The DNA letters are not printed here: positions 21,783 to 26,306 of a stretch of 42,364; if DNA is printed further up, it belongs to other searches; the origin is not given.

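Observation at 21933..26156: Stand-alone 1407-aa NERD + RecB-like nuclease + SF1B helicase gene beside tRNA-Arg: candidate single-gene nuclease-helicase immunity module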

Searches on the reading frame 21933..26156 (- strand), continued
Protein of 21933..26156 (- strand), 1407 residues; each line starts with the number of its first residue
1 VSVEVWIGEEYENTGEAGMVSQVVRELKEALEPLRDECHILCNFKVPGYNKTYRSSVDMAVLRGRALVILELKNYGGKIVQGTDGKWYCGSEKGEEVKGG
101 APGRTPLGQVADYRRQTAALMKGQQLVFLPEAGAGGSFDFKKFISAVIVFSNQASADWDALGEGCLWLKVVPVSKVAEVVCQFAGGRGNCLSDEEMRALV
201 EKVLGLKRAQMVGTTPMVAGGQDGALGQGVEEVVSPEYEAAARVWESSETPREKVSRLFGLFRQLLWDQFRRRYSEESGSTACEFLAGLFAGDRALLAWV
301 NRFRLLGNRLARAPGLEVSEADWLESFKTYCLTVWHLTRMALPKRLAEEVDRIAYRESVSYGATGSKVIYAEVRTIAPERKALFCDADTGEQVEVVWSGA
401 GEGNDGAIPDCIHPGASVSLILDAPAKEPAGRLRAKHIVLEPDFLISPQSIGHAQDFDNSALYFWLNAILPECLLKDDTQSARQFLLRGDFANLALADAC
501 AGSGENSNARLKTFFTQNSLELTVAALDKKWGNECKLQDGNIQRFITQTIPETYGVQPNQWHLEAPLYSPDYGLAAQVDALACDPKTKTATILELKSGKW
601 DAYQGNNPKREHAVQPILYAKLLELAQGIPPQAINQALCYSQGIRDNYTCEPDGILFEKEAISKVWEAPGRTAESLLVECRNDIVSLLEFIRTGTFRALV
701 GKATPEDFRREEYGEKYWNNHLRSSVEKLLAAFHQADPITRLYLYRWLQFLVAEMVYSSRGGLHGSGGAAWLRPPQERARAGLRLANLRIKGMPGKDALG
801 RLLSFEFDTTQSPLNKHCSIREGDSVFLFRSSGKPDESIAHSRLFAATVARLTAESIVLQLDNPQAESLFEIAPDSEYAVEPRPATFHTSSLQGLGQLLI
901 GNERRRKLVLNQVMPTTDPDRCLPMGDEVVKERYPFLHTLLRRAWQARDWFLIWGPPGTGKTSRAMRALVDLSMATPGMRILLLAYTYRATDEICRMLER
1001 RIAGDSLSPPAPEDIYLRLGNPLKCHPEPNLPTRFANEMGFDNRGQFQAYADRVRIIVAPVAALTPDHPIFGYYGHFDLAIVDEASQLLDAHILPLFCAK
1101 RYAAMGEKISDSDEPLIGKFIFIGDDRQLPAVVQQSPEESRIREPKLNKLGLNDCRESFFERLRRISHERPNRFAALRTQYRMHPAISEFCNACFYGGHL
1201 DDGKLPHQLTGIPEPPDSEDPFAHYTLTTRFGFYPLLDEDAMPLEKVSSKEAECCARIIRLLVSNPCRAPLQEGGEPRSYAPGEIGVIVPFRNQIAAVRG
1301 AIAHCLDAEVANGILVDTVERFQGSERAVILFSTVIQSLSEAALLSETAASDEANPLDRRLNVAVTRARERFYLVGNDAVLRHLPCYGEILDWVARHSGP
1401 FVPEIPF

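Call 29: search_protein_families(library=padloc, proteins=[L001:341-1360:+, L001:1365-5651:+, L001:5648-6730:+, L002:275-1348:+, L009:1662-2906:+, L009:583-1656:+, L004:5460-5828:+, L008:8369-9886:+, L004:10239-11396:+, L004:3664-5475:+], max_evalue=0.01)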
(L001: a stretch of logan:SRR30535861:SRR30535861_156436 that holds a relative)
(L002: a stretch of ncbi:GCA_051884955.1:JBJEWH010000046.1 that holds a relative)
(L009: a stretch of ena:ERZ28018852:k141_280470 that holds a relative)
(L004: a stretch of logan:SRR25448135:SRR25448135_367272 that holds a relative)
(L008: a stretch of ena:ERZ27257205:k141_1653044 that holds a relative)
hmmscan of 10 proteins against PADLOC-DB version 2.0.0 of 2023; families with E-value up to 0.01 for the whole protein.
L001:341-1360:+ (339 aa): 1 family
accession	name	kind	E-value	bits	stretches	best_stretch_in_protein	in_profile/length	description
PDLC03815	RTasDUF1848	-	1.8e-42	143.9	2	25-251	1-198/242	DRT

L001:1365-5651:+ (1428 aa): 29 families (the best 25 are shown)
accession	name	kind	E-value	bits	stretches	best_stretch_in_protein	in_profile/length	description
PDLC02864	DpdF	-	1.1e-77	260.3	2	597-838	8-223/610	DpdF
PDLC02861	DpdF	-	4.4e-67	224.8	2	595-814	12-211/611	DpdF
PDLC02870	DpdF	-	4.8e-64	214.7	2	602-802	4-185/534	DpdF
PDLC03928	PsyrT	-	2.6e-58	195.9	2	598-802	7-201/689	-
PDLC02868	DpdF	-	6.2e-48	161.3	2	595-804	322-520/1078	DpdF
PDLC02865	DpdF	-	7.5e-46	154.3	2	594-801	743-930/1499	DpdF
PDLC02859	DpdF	-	3.4e-42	142.6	2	605-757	94-242/545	DpdF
PDLC01089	C3a193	-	2.8e-36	123.3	2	634-841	275-468/983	poss. alt. Cas3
PDLC02872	DpdF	-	1.3e-26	91.4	2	981-1035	453-507/859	DpdF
PDLC02857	DpdF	-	1.2e-24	84.5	2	982-1031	487-536/911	DpdF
PDLC02855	DpdF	-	2.5e-22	76.9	2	974-1031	420-477/825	DpdF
PDLC02867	DpdF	-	4.3e-22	76.3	2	973-1029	418-474/855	DpdF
PDLC02858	DpdF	-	3.8e-17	60.1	2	956-1031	397-472/504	DpdF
PDLC02863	DpdF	-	1.2e-15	55.3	1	933-1032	59-153/488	DpdF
PDLC02862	DpdF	-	3.4e-14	49.7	2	978-1093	408-521/811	DpdF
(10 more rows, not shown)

L001:5648-6730:+ (360 aa): 13 families
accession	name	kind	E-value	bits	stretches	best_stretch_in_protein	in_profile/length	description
PDLC00637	ZorA2|ZorA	-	1.1e-06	25.7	2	156-283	271-391/420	MotA/ExbB/TolQ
PDLC03865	LmuB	-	7.6e-06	22.4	1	16-259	541-791/1007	-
PDLC00601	ZorA1|ZorA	-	2.7e-05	21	1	150-297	311-458/699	MotA/ExbB/TolQ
PDLC00648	ZorA3|ZorA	-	4.8e-05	20.3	2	8-295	383-647/692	MotA/ExbB/TolQ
PDLC03859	LmuB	-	8.4e-05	19.9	1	13-238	221-427/611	-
PDLC00640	ZorA2|ZorA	-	0.0001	19.1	1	2-142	407-553/590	MotA/ExbB/TolQ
PDLC00582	JetC3|JetC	-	0.00018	17.4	1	15-260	845-1087/1472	DUF3584 domain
PDLC00512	JetC1|JetC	-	0.00033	16.8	1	104-261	628-787/1123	DUF3584 domain; MukB-like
PDLC00519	JetC1|JetC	-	0.00037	16.8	1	117-338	238-458/1097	DUF3584 domain; MukB-like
PDLC00605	ZorA1|ZorA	-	0.0011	15.4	1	6-223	475-679/700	MotA/ExbB/TolQ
PDLC00638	ZorA2|ZorA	-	0.0018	15.2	0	107-292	327-501/545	MotA/ExbB/TolQ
PDLC00581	JetC3|JetC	-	0.0025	13.7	1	5-211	928-1122/1473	DUF3584 domain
PDLC00262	LmuB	-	0.0029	14.5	0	126-224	189-287/588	AAA ATPase domain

L002:275-1348:+ (357 aa): 15 families
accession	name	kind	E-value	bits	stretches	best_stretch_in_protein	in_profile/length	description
PDLC00601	ZorA1|ZorA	-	1.2e-07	28.8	2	150-321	311-485/699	MotA/ExbB/TolQ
PDLC00648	ZorA3|ZorA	-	8.4e-07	26.1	2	4-231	284-506/692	MotA/ExbB/TolQ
PDLC03865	LmuB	-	2.3e-06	24.1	1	16-291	541-823/1007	-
PDLC00647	ZorA3|ZorA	-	4.8e-06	23.3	1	8-322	316-572/780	MotA/ExbB/TolQ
PDLC00512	JetC1|JetC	-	2.7e-05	20.4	2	105-337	629-851/1123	DUF3584 domain; MukB-like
PDLC03859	LmuB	-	4.1e-05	21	1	4-321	192-456/611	-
PDLC00650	ZorA3|ZorA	-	9.3e-05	19.1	1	8-316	388-698/1063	MotA/ExbB/TolQ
PDLC00640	ZorA2|ZorA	-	0.00024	17.9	1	195-324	365-493/590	MotA/ExbB/TolQ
PDLC00637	ZorA2|ZorA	-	0.00044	17.2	1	9-187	220-397/420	MotA/ExbB/TolQ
PDLC00638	ZorA2|ZorA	-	0.0013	15.6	1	3-188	327-521/545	MotA/ExbB/TolQ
PDLC00598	ZorA1|ZorA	-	0.0019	14.6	1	179-326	342-485/663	MotA/ExbB/TolQ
PDLC00582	JetC3|JetC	-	0.0019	14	1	12-321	783-1138/1472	DUF3584 domain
PDLC00519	JetC1|JetC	-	0.0042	13.3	0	112-330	233-450/1097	DUF3584 domain; MukB-like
PDLC00605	ZorA1|ZorA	-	0.0058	13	0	34-268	442-666/700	MotA/ExbB/TolQ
PDLC03842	LeoB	-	0.0087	13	0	10-321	267-555/568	-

L009:1662-2906:+ (414 aa): 2 families
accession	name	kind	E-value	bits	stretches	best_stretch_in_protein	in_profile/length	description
PDLC04783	PDC-M72A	-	4.5e-12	43.9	1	304-403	272-370/392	-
PDLC02908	Ankyrin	-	0.00039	16.8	1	301-385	742-825/880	-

L009:583-1656:+ (357 aa): 1 family
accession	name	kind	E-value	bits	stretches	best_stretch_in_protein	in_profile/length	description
PDLC03815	RTasDUF1848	-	3.5e-37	126.5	2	23-262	1-204/242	DRT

L004:5460-5828:+ (122 aa): 0 families

L008:8369-9886:+ (505 aa): 1 family
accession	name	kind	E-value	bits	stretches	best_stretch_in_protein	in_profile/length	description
PDLC02056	Cas10b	-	0.0089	12.7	0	60-122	398-460/600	-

L004:10239-11396:+ (385 aa): 0 families

L004:3664-5475:+ (603 aa): 16 families
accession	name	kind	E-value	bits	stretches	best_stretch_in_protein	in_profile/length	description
PDLC02223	STK_OB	-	1.3e-146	487.8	1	3-593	4-553/562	-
PDLC03921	MkoA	-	2.6e-05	20.1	1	108-178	565-632/1607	-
PDLC04044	PD-T4-6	-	0.00012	19.4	1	89-178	105-183/372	-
PDLC04045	PD-T4-6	-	0.00012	19.2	1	117-178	122-184/350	-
PDLC04042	PD-T4-6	-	0.00013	19.7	1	65-178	51-153/292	-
PDLC04053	PD-T4-6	-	0.00015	19.3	1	65-179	51-156/311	-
PDLC04058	PD-T4-6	-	0.0002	18.6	1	40-178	20-160/460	-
PDLC04138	mad6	-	0.00034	17.6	1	101-179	419-496/659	mads_6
PDLC04052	PD-T4-6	-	0.0005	17.4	1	102-178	82-157/496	-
PDLC04059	PD-T4-6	-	0.0005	17.3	1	58-178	35-155/433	-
PDLC04054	PD-T4-6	-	0.0012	16.3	1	98-177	77-154/347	-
PDLC04061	PD-T4-6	-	0.0014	16.2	0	97-171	83-158/510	-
PDLC04056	PD-T4-6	-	0.0022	15.2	1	116-178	90-150/415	-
PDLC04040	PD-T4-6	-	0.0026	14.6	1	106-177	75-145/547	-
PDLC04060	PD-T4-6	-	0.0036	14.3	1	112-178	86-152/486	-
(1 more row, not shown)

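Call 67: search_protein_families(library=pfam, proteins=[L001:1365-5651:+, L009:1662-2906:+, L001:341-1360:+], max_evalue=0.01)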
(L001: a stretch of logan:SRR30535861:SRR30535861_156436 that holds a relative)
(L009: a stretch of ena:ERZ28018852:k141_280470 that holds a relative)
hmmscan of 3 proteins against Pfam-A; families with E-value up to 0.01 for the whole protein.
L001:1365-5651:+ (1428 aa): 2 families
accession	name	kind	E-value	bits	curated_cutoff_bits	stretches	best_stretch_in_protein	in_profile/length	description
PF00270.35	DEAD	-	1.4e-15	57.8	26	1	614-794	2-164/167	DEAD/DEAH box helicase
PF00271.37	Helicase_C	-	2.4e-11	44.3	23.5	1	923-1023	18-109/110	Helicase conserved C-terminal domain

L009:1662-2906:+ (414 aa): 7 families
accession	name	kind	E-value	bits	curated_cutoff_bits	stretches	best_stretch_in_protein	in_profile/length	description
PF12796.13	Ank_2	-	8.5e-14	52.3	27.3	1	303-392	5-90/90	Ankyrin repeats (3 copies)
PF00023.36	Ank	-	1.2e-11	44.6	21.1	1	328-353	2-27/33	Ankyrin repeat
PF13857.12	Ank_5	-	4e-10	40.3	27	1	314-355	1-43/56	Ankyrin repeats (many copies)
PF13637.12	Ank_4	-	4.1e-09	36.9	22.7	1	306-348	8-50/50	Ankyrin repeats (many copies)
PF13606.12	Ank_3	-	1.5e-06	28.4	22.3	0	328-352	2-26/30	Ankyrin repeat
PF24521.3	Ank_KRIT1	-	0.0014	18.8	80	1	292-402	15-125/149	KRIT1 ankyrin-repeats domain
PF13679.12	Methyltransf_32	-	0.0064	16.9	27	0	84-142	27-82/143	Methyltransferase domain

L001:341-1360:+ (339 aa): 1 family
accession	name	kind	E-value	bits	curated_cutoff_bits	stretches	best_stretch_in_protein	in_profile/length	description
PF08902.16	DUF1848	-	1.1e-95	320.8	30.5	1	26-313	1-262/262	Domain of unknown function (DUF1848)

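Call 68: search_solved_structures(query=L001:341-1360:+, max_evalue=1)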
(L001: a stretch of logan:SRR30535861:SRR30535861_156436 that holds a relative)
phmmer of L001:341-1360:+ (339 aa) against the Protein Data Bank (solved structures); distinct sequences matched with E-value up to 1: 2.
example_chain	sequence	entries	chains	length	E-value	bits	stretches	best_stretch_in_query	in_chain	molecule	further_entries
9lm8_A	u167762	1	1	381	0.82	11.8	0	95-221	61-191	bvFP-Pfr21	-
1zd0_A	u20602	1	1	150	0.9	11.6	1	167-216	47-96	hypothetical protein PF0523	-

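Call 73: find_related_loci(query=A1, collection=metagenome_contigs, flank=8000)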
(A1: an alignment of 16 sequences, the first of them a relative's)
Query A1 (1407 aa) in metagenome_contigs; peptide patterns used: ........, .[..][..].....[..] (x = any residue, [..] = any of these).
600 stretches matched a pattern (row limit reached: there are more); 70 encode a relative of the query (tblastn E <= 1e-3); 70 distinct loci.
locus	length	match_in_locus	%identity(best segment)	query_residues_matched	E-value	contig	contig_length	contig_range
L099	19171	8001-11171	29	283-1390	9e-109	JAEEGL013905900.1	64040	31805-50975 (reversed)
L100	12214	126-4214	27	1-1401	2e-98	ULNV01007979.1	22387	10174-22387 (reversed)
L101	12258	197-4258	27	1-1401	2e-98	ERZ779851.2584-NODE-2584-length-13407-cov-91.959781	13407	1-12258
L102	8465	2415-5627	28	300-1405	3e-96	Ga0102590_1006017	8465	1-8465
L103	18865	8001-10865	30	401-1402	2e-94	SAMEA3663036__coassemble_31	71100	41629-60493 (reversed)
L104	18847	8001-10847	29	408-1407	2e-93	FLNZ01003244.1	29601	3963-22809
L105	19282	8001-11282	28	266-1394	1e-91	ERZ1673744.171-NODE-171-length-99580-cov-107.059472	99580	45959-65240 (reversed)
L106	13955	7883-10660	29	415-1394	1e-91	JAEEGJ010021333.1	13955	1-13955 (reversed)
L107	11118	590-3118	28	511-1397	2e-90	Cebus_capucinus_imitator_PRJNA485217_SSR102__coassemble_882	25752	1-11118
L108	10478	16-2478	30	531-1396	1e-88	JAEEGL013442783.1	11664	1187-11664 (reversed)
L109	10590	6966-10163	27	300-1399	2e-90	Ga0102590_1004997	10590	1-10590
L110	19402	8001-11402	27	265-1406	2e-85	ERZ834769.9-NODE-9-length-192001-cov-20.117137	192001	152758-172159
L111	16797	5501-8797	28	265-1396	8e-84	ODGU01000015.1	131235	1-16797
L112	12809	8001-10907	27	386-1394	2e-75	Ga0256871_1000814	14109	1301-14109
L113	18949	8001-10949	28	362-1399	2e-92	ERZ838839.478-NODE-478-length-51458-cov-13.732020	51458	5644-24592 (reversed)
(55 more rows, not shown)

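Call 76: search_protein_families(library=ncbifam, proteins=[L001:341-1360:+, L001:1365-5651:+, L001:5648-6730:+, L009:1662-2906:+], max_evalue=0.01)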
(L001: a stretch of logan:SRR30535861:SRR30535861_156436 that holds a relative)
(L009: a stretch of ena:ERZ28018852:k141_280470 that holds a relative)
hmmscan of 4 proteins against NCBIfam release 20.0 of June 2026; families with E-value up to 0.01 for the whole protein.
L001:341-1360:+ (339 aa): 0 families

L001:1365-5651:+ (1428 aa): 15 families
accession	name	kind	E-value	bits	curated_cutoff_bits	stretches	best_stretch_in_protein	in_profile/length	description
TIGR01389.1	recQ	equivalog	6.4e-74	249.4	640.2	2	602-813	4-195/591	DNA helicase RecQ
TIGR00614.1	recQ_fam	subfamily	2.5e-63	214.5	219.8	2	603-802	3-185/470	RecQ family ATP-dependent DNA helicase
NF008279.0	PRK11057.1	equivalog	8.4e-58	196.2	1015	2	601-798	15-193/608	ATP-dependent DNA helicase RecQ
NF041063.1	DpdF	equivalog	5.5e-35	121.2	550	2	628-774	160-313/813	protein DpdF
TIGR04121.1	DEXH_lig_assoc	equivalog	4.5e-07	28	850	1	932-1022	256-345/804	ligase-associated DNA damage response DEXH box helicase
NF010338.0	PRK13767.1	equivalog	4.9e-06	25.1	849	1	923-1022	288-384/877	ATP-dependent helicase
TIGR03817.1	DECH_helic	hypoth_equivalog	2.2e-05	22.9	874.1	1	953-1037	306-387/742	helicase/secretion neighborhood putative DEAH-box helicase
NF038326.1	DISARM_DrmAL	exception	7.8e-05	20.3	999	1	977-1037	1097-1157/1329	DISARM system helicase DrmA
NF008744.0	PRK11776.1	equivalog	0.0001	21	524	1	922-1064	244-377/460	ATP-dependent RNA helicase DbpA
NF053631.1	RNA_helic_CshA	equivalog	0.00097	18.1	646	1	972-1109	280-414/434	degradosome RNA helicase CshA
NF053711.1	RNA_heli_RhlE1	exception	0.0017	17.2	750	1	932-1068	252-383/434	RNA helicase RhlE1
NF041067.1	DpdJ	equivalog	0.0019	15.9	800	1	972-1026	565-619/1482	protein DpdJ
NF007284.0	PRK09751.1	equivalog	0.0088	13.3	1496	0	952-1022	351-418/1538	ATP-dependent helicase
NF002340.1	PRK01297.1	equivalog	0.0094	14.8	564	0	972-1035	292-355/372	ATP-dependent RNA helicase RhlB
NF053636.1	DDHlcsCsdAPsy1082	equivalog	0.0096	14.5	890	0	981-1035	295-349/512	DEAD/DEAH box helicase CsdA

L001:5648-6730:+ (360 aa): 8 families
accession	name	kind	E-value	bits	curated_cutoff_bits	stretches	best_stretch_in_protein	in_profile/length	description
NF033914.0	antiphage_ZorA_1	subfamily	5e-05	21.8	190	1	64-304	353-590/619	anti-phage ZorAB system protein ZorA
NF003034.1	PRK03918.1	equivalog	0.00011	20.3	700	1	2-141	186-320/878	DNA double-strand break repair ATPase Rad50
NF033917.0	antiphage_ZorA_4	subfamily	0.00052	19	500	1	35-238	125-324/413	anti-phage ZorAB system protein ZorA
NF047516.1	LA_3659_fam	equivalog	0.0021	17.7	36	0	123-227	126-219/221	LA_3659 family protein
NF047514.1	SpiroCoCo_N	equivalog_domain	0.0021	17.7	75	0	123-227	126-219/221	SpiroCoCo family coiled-coil protein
NF033927.1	alph_xenorhab_B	subfamily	0.0027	17.1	40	1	118-185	1-68/223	alpha-xenorhabdolysin family binary toxin subunit B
NF033928.1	alph_xenorhab_A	subfamily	0.0049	16.2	125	0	90-208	58-180/339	alpha-xenorhabdolysin family binary toxin subunit A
NF038025.1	dapto_LiaX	exception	0.0085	14.8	350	0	52-194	48-170/512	daptomycin-sensing surface protein LiaX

L009:1662-2906:+ (414 aa): 6 families
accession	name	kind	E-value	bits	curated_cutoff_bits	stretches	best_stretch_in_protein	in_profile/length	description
NF043029.1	T4SS_AnkY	equivalog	8.5e-08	31.1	600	1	303-398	430-527/543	Dot/Icm T4SS effector AnkY/LegA9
NF041931.2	MzaA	equivalog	8.5e-07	28.2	800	0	357-403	30-76/726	MZA anti-phage system associated sigma-70 family RNA polymerase sigma factor MzaA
NF043022.1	T4SS_AnkG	equivalog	0.00014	20.8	500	1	318-406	354-447/455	Dot/Icm T4SS effector AnkG/AnkZ/LegA7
NF043027.1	T4SS_AnkQ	equivalog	0.00063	18.5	700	1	318-361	354-397/496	Dot/Icm T4SS effector AnkQ/LegA10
NF043023.1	T4SS_AnkH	equivalog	0.0013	17.6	600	1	309-387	46-123/467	Dot/Icm T4SS effector AnkH/LegA3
NF043028.1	T4SS_AnkX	equivalog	0.0031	15.7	1400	1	302-383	558-639/938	Dot/Icm T4SS effector AnkN/AnkX/LegA8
